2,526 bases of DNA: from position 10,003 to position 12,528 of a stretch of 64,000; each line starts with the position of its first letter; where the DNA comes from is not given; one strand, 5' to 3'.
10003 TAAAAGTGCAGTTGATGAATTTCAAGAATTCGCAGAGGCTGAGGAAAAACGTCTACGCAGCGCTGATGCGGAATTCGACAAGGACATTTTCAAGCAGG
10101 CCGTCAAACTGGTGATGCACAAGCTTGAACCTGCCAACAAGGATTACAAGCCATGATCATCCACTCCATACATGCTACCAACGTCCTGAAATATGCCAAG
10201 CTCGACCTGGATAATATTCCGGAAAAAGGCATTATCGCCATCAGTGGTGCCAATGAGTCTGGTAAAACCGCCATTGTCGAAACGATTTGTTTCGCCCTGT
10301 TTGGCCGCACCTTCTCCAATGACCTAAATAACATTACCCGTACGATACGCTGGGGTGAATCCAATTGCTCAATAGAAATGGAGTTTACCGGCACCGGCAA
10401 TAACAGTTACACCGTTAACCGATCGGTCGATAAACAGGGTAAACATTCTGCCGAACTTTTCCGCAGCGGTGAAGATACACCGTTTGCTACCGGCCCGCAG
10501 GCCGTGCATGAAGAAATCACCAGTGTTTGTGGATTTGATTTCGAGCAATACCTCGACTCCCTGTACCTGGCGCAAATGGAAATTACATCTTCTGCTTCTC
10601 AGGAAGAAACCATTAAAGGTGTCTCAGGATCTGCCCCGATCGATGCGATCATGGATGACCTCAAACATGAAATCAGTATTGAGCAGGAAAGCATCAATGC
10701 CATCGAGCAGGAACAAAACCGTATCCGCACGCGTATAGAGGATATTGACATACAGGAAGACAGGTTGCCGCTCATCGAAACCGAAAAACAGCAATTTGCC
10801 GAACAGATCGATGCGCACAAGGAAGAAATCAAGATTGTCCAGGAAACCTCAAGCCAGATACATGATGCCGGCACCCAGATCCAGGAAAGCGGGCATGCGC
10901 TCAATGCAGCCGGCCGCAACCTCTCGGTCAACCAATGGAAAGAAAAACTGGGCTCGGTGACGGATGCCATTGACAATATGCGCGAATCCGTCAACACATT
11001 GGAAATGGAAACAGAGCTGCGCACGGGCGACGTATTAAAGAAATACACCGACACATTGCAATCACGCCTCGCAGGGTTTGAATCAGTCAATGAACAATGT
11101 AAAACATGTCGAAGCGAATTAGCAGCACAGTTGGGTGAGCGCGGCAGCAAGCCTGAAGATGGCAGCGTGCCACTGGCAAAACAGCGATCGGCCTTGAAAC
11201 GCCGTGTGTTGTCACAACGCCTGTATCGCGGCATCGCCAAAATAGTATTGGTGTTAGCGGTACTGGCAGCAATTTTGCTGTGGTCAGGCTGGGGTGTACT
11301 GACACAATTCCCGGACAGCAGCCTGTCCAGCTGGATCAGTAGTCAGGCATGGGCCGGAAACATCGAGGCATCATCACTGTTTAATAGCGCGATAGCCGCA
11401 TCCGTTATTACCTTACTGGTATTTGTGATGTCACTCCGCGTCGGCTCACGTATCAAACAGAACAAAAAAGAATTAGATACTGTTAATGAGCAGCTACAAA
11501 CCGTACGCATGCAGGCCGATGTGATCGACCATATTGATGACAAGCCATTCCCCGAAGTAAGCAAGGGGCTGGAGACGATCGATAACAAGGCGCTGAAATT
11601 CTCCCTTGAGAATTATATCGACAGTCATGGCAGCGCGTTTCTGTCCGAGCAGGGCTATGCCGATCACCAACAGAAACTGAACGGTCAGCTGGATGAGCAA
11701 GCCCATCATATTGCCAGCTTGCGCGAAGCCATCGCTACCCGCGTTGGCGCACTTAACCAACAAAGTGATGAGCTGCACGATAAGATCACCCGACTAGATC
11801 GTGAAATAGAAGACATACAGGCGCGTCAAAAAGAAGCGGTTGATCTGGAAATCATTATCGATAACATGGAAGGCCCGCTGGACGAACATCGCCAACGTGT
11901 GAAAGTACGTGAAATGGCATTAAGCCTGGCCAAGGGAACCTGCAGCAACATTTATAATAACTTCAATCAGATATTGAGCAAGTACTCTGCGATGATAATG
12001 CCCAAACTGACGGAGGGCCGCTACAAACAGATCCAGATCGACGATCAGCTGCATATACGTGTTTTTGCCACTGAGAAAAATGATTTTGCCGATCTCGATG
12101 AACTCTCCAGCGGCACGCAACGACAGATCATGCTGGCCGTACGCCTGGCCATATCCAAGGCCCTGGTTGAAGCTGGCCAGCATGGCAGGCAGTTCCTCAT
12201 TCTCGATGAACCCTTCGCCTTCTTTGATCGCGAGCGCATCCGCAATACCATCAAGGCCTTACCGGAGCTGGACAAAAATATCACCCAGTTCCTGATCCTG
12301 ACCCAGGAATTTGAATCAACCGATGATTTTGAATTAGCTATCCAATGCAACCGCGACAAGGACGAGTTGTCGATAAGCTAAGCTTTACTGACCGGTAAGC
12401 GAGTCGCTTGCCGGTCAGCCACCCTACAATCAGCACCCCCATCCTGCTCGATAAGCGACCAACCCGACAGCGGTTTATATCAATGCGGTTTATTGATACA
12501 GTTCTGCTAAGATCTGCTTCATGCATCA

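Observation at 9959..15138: Candidate new system: small ORF + membrane-anchored SMC/Rad50 ATPase + membrane patatin phospholipase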

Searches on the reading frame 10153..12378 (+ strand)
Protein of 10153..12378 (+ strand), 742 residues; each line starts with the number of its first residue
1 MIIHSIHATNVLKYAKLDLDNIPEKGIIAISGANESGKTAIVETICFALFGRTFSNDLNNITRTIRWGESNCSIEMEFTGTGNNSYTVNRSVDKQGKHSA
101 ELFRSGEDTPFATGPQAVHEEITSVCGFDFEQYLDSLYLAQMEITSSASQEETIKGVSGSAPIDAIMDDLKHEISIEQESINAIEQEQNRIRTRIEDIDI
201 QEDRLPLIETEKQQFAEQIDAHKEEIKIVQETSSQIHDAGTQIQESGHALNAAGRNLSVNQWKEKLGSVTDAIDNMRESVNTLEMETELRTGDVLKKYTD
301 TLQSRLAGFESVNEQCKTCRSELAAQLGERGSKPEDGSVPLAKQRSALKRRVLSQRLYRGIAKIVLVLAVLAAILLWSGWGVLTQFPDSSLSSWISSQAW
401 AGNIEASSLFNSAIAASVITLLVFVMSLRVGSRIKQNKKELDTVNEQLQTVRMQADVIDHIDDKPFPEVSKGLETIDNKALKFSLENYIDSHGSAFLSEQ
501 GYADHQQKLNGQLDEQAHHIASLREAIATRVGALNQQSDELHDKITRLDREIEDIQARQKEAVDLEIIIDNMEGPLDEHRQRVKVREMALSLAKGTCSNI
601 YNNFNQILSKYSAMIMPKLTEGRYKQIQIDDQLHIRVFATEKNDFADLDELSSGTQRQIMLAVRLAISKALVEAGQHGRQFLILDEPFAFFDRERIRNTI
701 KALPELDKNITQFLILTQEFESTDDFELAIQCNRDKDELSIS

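Call 3: search_protein_families(library=pfam, proteins=[window:10153-12378:+], max_evalue=0.1)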
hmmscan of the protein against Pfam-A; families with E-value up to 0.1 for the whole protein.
window:10153-12378:+ (742 aa): 12 families
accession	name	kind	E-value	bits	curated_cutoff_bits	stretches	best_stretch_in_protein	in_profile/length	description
PF02463.25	SMC_N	-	2.8e-12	47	40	1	3-724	2-203/220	RecF/RecN/SMC N terminal domain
PF13476.12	AAA_23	-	3.2e-11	44.7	27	1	6-233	2-193/201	AAA domain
PF13304.12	AAA_21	-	0.00026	21.6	27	0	28-85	2-69/304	AAA domain, putative AbiEii toxin, Type IV TA system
PF07195.17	FliD_C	-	0.00047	20.1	25.4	1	475-562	137-223/236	Flagellar hook-associated protein 2 C-terminus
PF13558.12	SbcC_Walker_B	-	0.00049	20.7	27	1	647-703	29-88/90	SbcC/RAD50-like, Walker B motif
PF15905.10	HMMR_N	-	0.0014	18.6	30.1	1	473-579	213-320/330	Hyaluronan mediated motility receptor N-terminal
PF00509.23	Hemagglutinin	-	0.007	15.3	31.8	1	501-627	361-488/550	Haemagglutinin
PF07323.17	DUF1465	-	0.011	16.1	25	1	497-564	76-141/153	Protein of unknown function (DUF1465)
PF13555.12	AAA_29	-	0.015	15.5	27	1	21-60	18-56/61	P-loop containing region of AAA domain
PF16526.10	CLZ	-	0.035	14.9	26.7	1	511-563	13-65/71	C-terminal leucine zipper domain of cyclic nucleotide-gated channels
PF13514.12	AAA_27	-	0.036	14.1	22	0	16-52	18-53/206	AAA domain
PF22116.1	DUF6944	-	0.057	13.1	32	1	224-314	23-109/167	Family of unknown function (DUF6944)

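Call 4: search_protein_families(library=padloc, proteins=[window:10153-12378:+], max_evalue=0.1)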
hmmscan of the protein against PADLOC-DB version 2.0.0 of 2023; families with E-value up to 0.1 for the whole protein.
window:10153-12378:+ (742 aa): 23 families
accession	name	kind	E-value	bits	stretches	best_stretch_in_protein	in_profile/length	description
PDLC03859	LmuB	-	1.6e-22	78.5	1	1-731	3-593/611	-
PDLC04135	mad3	-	1.2e-17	62.6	2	502-717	115-321/374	mads_3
PDLC02726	PbeC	-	5.5e-14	49.5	2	525-716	416-600/637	PbeC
PDLC03863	LmuB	-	6e-12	43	3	25-105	24-94/610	-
PDLC04140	mad8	-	1.7e-11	42.2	2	530-710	79-227/314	mads_8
PDLC00262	LmuB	-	9.9e-09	32.6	1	506-721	351-559/588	AAA ATPase domain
PDLC02335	AbiLi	-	2.9e-08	31.1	2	5-201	52-172/326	AbiLi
PDLC02668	DndD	-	5e-08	30.4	1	1-104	1-122/659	DndD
PDLC03865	LmuB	-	8.1e-08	28.9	2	143-318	624-801/1007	-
PDLC02739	PbeC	-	1.9e-07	28.2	1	16-95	19-105/644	PbeC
PDLC02756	PbeC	-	3.1e-07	27.8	1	1-101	1-122/643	PbeC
PDLC00259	LmuB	-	1.3e-06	25.6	1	508-721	349-559/588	AAA ATPase domain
PDLC02740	PbeC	-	2.2e-06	24.8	1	1-99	1-115/648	PbeC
PDLC02667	DndD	-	1.2e-05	22.3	1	23-104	30-127/657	DndD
PDLC00269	PtuA1|PtuA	-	2e-05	22.1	1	10-102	10-110/446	AAA ATPase domain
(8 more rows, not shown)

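Call 5: search_protein_families(library=ncbifam, proteins=[window:10153-12378:+], max_evalue=0.1)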
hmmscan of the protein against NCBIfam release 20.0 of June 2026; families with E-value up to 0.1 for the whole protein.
window:10153-12378:+ (742 aa): 25 families
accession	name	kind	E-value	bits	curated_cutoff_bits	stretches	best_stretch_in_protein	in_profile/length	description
NF041034.1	Rad50_Sulf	equivalog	1.7e-25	89.1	1000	2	496-721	630-846/872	DNA double-strand break repair ATPase Rad50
NF003034.1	PRK03918.1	equivalog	6.2e-25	87.3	700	2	25-351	23-353/878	DNA double-strand break repair ATPase Rad50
NF002244.0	PRK01156.1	equivalog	1.9e-21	75.9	847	2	1-145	1-141/895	DNA double-strand break repair ATPase Rad50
NF002572.0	PRK02224.1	equivalog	8e-21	74.1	1087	2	1-144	1-140/888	DNA double-strand break repair ATPase Rad50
NF041035.1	Rad50_Halo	equivalog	2.2e-19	69.4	1000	3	3-144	3-140/883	DNA double-strand break repair ATPase Rad50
NF045487.1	ASRP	equivalog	3.4e-13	49.1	300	2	504-717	383-589/593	archaea-specific SMC-related protein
TIGR00611.2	recf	equivalog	4.7e-13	49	172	2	3-97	1-91/339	DNA replication/repair protein RecF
TIGR02169.1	SMC_prok_A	equivalog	1.3e-08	33.1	729.4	3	432-610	759-947/1165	chromosome segregation protein SMC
NF041751.2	sbcc_Staph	equivalog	3.3e-08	32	920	2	16-90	18-93/1007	exonuclease subunit SbcC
TIGR00618.1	sbcc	subfamily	1.6e-07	29.7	478.5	1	23-142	26-153/1043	exonuclease subunit SbcC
NF010680.0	PRK14079.1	equivalog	1.1e-05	24.6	386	1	23-93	21-87/349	recombination protein F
NF041774.1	tung_ATPbind_TupC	equivalog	0.00012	21.2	400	1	649-715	127-184/319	tungstate ABC transporter ATP-binding protein TupC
NF010068.0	PRK13548.1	equivalog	0.00031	19.9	261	1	647-707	134-190/261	heme ABC transporter ATP-binding protein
NF040873.1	AztA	equivalog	0.001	18.7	220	0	646-711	115-170/191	zinc ABC transporter ATP-binding protein AztA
NF047515.1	SpiroCoCo_C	equivalog_domain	0.0016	17.6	125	1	168-294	55-182/313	SpiroCoCo family coiled-coil protein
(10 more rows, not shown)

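Call 6: find_homologous_proteins(query=window:10153-12378:+)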
Query window:10153-12378:+ (742 aa): 353 proteins with E <= 0.001 among 8000 candidates; the best 120 are listed.
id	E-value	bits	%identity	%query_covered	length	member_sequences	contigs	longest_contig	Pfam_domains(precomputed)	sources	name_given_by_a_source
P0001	0.0e+0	1625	100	100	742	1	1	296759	PF13476.13,PF02463.26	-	-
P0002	0.0e+0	1225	75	100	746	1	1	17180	PF13476.13,PF02463.26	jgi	jgi:DNA repair exonuclease SbcCD ATPase subunit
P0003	0.0e+0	1211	72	100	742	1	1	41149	PF07195.18,PF13476.13,PF02463.26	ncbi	-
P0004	0.0e+0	1059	66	100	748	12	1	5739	PF13476.13,PF02463.26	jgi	-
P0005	0.0e+0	1050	74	87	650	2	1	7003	-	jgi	jgi:DNA repair exonuclease SbcCD ATPase subunit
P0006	0.0e+0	1049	65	100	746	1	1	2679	PF13476.13,PF02463.26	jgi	jgi:DNA repair exonuclease SbcCD ATPase subunit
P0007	0.0e+0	1042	64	100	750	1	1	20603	PF13476.13,PF02463.26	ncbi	-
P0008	0.0e+0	1034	65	100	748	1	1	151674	PF13476.13,PF02463.26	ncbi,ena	-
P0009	0.0e+0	1026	63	100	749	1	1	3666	PF13476.13,PF02463.26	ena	-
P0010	0.0e+0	1025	63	100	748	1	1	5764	PF13476.13,PF02463.26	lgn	-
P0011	0.0e+0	1024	64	100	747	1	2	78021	PF13476.13,PF02463.26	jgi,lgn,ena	-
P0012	0.0e+0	1024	62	100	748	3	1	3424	PF13476.13,PF02463.26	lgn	-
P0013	0.0e+0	1019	63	100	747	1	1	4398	PF13476.13,PF02463.26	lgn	-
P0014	0.0e+0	1017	63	100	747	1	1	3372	PF13476.13,PF02463.26,PF13304.13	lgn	-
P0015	1.5e-296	1004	62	100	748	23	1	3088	PF13476.13,PF02463.26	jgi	jgi:exonuclease SbcC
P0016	3.7e-296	1002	63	100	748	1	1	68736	PF13476.13,PF02463.26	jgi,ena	-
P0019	8.3e-290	981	61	100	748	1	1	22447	PF13476.13,PF02463.26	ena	-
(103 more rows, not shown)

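Call 9: find_related_loci(query=A1, collection=genome_contigs, flank=7000)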
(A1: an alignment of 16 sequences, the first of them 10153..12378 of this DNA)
Query A1 (742 aa) in genome_contigs; peptide patterns used: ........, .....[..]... (x = any residue, [..] = any of these).
538 stretches matched a pattern; 507 encode a relative of the query (tblastn E <= 1e-3); the best 80 are kept; 78 distinct loci.
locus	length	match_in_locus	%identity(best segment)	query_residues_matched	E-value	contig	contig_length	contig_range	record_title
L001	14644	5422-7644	72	1-741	0e+0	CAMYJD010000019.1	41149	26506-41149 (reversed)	MAG: uncultured Gammaproteobacteria bacterium isolate ES_Gamma_035 genome assembly, contig: scaffold_498, whole genome s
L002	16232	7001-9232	64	1-739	0e+0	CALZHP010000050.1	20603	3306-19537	MAG: uncultured Desulfobulbaceae bacterium isolate FO_M_Desulfobacterota_09 genome assembly, contig: NODE_1416_length_20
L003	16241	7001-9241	65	1-742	0e+0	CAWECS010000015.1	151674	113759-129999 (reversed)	MAG: uncultured Gammaproteobacteria bacterium isolate MFD03551.bin.2.28 genome assembly, contig: contig_46942, whole gen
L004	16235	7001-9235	60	1-741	0e+0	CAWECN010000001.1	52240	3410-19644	MAG: uncultured Gammaproteobacteria bacterium isolate MFD03551.bin.1.144 genome assembly, contig: contig_11547, whole ge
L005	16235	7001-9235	59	1-741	0e+0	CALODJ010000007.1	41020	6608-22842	MAG: uncultured Gammaproteobacteria bacterium isolate HOU_bin.0136 genome assembly, contig: contig_46691, whole genome s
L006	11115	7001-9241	61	1-742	0e+0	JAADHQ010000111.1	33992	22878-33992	MAG: Gammaproteobacteria bacterium isolate M_MetaBat.2 contig-127_1330, whole genome shotgun sequence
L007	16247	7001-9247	40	1-741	0e+0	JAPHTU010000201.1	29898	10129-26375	MAG: Gammaproteobacteria bacterium isolate N2M-Bin_5 c_000000707155, whole genome shotgun sequence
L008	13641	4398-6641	39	1-741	1e-171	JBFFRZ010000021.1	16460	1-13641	MAG: Gammaproteobacteria bacterium isolate Mix_mud21.2022.07.24 k141_551570_length_16460_cov_13.0000, whole genome shotg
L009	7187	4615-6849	39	1-739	2e-170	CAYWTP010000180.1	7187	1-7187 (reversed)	MAG TPA_asm: uncultured Ectothiorhodospiraceae bacterium isolate SRP214966_co3_144 genome assembly, contig: NODE_19037_l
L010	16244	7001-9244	39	1-742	4e-167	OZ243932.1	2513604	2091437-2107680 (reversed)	MAG: Gammaproteobacteria bacterium isolate ffeaa439-3c0d-421e-ab0e-4cac94896a28 genome assembly, chromosome: 1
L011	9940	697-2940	38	1-742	1e-168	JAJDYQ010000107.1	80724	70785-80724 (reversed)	MAG: Gammaproteobacteria bacterium isolate jk18x34bins.42 k141_70903, whole genome shotgun sequence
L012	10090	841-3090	38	1-742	1e-158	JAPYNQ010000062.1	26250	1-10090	MAG: Gammaproteobacteria bacterium isolate r_call15 Seq62, whole genome shotgun sequence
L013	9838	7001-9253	36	1-742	6e-156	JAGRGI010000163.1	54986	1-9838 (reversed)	MAG: Chromatiales bacterium isolate HKST-UBA171 2015-01-06_1_(paired)_contig_205132, whole genome shotgun sequence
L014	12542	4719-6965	36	1-742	2e-155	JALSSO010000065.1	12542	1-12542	MAG: Gammaproteobacteria bacterium isolate 356-308_metabat2_scaf2bin.058 356-308_scaffold_238_c2, whole genome shotgun s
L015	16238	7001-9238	59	1-741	0e+0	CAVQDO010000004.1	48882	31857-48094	MAG: uncultured Gammaproteobacteria bacterium isolate MFD03551.bin.1.130 genome assembly, contig: contig_102296, whole g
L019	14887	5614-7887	30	1-741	1e-116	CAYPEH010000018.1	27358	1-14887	MAG TPA_asm: uncultured Chromatiales bacterium isolate binchicken_co172_106 genome assembly, contig: NODE_1224_length_27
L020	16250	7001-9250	31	1-742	7e-116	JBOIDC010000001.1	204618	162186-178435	MAG: Gammaproteobacteria bacterium isolate SD8036_metabat2.bin.3 NODE_15_length_204618_cov_1.898978, whole genome shotgu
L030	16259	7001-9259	30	1-742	1e-112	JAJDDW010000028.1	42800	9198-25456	MAG: Phycisphaerae bacterium isolate OFTM182 OFTM182_27, whole genome shotgun sequence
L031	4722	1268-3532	30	1-741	4e-113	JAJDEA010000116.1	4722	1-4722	MAG: Phycisphaerae bacterium isolate OFTM303 OFTM303_115, whole genome shotgun sequence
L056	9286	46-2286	28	1-741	5e-100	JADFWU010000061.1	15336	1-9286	MAG: Magnetococcales bacterium isolate nCLbin6 nCL_bin6_NODE_61_length_15336_cov_4.308998, whole genome shotgun sequence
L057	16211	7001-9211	30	1-741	5e-100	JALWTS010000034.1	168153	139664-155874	MAG: Gammaproteobacteria bacterium isolate M2_metabat2_scaf2bin.212 M2_NODE_31_length_168153_cov_4.812743, whole genome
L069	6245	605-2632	29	1-718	5e-85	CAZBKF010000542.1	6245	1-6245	MAG TPA_asm: uncultured Rickettsiales bacterium isolate binchicken_co141_65 genome assembly, contig: NODE_43422_length_6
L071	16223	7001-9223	27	1-732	9e-89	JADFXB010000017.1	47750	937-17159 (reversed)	MAG: Magnetococcales bacterium isolate nDH2bin6 nDH2_bin6_NODE_17_length_47750_cov_11.103030, whole genome shotgun seque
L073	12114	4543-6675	26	1-733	6e-75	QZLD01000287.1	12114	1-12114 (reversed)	MAG: Gammaproteobacteria bacterium isolate Madre5 k127_190278, whole genome shotgun sequence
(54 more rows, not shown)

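Call 22: find_encoding_contigs(protein=P0016, flank=8000, max_places=1)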
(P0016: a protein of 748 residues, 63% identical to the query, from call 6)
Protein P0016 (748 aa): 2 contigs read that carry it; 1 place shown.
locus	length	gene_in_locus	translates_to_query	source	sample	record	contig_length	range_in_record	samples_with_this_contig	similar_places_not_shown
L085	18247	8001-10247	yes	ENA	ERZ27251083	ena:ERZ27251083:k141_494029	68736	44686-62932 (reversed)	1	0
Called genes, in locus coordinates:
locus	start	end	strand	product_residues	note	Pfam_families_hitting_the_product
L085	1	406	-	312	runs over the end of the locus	PF04982:TM_HPP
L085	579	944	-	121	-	-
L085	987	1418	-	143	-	PF00571:CBS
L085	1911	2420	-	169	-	-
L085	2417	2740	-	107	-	PF01740:STAS, PF13466:STAS_2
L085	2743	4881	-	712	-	PF08668:HDOD, PF07228:SpoIIE, PF13581:HATPase_c_2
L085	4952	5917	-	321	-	PF04055:Radical_SAM, PF12345:DUF3641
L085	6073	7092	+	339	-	PF00490:ALAD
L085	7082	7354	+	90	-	PF05899:Cupin_3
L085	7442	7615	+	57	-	-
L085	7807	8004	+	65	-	-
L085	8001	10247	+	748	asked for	PF02463:SMC_N, PF13476:AAA_23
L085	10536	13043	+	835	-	PF01734:Patatin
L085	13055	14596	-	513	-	PF01435:Peptidase_M48, PF07719:TPR_2 (faint), PF13181:TPR_8 (faint)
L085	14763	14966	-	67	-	PF07311:Dodecin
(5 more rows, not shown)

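Call 23: find_encoding_contigs(protein=P0019, flank=8000, max_places=1)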
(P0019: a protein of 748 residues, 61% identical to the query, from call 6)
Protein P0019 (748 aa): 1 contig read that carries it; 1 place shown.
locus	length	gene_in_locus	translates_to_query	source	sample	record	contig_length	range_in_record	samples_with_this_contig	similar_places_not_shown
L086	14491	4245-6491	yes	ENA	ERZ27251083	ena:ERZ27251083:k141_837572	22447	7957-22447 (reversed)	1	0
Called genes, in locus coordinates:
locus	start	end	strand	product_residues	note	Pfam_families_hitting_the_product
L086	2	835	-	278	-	?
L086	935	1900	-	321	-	PF04055:Radical_SAM, PF12345:DUF3641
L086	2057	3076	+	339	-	PF00490:ALAD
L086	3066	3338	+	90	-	PF05899:Cupin_3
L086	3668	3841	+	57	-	-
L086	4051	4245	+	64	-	-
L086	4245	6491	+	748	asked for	PF02463:SMC_N, PF13476:AAA_23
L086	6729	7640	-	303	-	PF03547:Mem_trans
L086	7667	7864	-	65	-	PF04102:SlyX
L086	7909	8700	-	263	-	PF04445:SAM_MT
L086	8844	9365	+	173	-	PF00132:Hexapep (weak), PF21711:DCTN5 (weak), PF25084:LbH_EIF2B (weak), PF00132:Hexapep, PF14602:Hexapep_2 (weak)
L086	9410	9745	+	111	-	PF00076:RRM_1 (weak)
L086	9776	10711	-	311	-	PF08501:Shikimate_dh_N, PF01488:Shikimate_DH, PF18317:SDH_C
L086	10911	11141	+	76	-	-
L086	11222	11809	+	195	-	PF12118:SprA-related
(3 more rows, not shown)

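Call 31: search_solved_structures(query=A1, max_evalue=0.001, show_alignments=1)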
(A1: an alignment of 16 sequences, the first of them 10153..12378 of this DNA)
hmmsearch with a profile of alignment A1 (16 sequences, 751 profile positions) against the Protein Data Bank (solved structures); distinct sequences matched with E-value up to 0.001: 18.
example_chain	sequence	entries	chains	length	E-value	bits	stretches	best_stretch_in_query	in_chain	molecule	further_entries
5f3w_B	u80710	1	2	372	1.2e-40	143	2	1-217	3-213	DNA double-strand break repair Rad50 ATPase,DNA double-strand break repair Rad50 ATPase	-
3aux_A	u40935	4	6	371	6e-40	140.7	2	1-217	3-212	DNA double-strand break repair rad50 ATPase | DNA double-strand break repair Rad50 ATPase,DNA double-strand break repair Rad50 ATPase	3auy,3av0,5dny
3qf7_A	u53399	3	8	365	2.2e-16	62.8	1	24-207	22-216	Rad50 | Probable DNA double-strand break repair Rad50 ATPase,Probable DNA double-strand break repa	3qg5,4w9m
3tho_A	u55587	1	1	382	5.7e-15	58.1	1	24-206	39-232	Probable DNA double-strand break repair Rad50 ATPase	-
3qku_A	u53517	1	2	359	2.9e-12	49.2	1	566-745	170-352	DNA double-strand break repair rad50 ATPase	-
3qkt_A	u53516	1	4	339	2.2e-11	46.2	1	616-745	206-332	DNA double-strand break repair rad50 ATPase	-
4nck_A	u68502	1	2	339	7.6e-11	44.5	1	616-745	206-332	DNA double-strand break repair Rad50 ATPase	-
4nch_A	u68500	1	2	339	3.6e-10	42.2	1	616-745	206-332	DNA double-strand break repair Rad50 ATPase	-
4nci_A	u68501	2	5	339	6.7e-10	41.4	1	616-745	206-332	DNA double-strand break repair Rad50 ATPase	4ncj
6s6v_C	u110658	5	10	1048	2.1e-08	36.4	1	24-395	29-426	Nuclease SbcCD subunit C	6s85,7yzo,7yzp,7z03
3qkr_B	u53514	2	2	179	6.4e-08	34.8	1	613-746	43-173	DNA double-strand break repair rad50 ATPase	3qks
1ii8_B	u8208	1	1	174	1.4e-07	33.7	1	614-746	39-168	Rad50 ABC-ATPase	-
1f2t_B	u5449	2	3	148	2e-07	33.2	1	616-746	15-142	RAD50 ABC-ATPASE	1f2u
1us8_B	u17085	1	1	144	4.2e-06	28.8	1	616-746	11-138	DNA DOUBLE-STRAND BREAK REPAIR RAD50 ATPASE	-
8p0a_A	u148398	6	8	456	0.00022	23.1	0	170-330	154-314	Structural maintenance of chromosomes protein 1A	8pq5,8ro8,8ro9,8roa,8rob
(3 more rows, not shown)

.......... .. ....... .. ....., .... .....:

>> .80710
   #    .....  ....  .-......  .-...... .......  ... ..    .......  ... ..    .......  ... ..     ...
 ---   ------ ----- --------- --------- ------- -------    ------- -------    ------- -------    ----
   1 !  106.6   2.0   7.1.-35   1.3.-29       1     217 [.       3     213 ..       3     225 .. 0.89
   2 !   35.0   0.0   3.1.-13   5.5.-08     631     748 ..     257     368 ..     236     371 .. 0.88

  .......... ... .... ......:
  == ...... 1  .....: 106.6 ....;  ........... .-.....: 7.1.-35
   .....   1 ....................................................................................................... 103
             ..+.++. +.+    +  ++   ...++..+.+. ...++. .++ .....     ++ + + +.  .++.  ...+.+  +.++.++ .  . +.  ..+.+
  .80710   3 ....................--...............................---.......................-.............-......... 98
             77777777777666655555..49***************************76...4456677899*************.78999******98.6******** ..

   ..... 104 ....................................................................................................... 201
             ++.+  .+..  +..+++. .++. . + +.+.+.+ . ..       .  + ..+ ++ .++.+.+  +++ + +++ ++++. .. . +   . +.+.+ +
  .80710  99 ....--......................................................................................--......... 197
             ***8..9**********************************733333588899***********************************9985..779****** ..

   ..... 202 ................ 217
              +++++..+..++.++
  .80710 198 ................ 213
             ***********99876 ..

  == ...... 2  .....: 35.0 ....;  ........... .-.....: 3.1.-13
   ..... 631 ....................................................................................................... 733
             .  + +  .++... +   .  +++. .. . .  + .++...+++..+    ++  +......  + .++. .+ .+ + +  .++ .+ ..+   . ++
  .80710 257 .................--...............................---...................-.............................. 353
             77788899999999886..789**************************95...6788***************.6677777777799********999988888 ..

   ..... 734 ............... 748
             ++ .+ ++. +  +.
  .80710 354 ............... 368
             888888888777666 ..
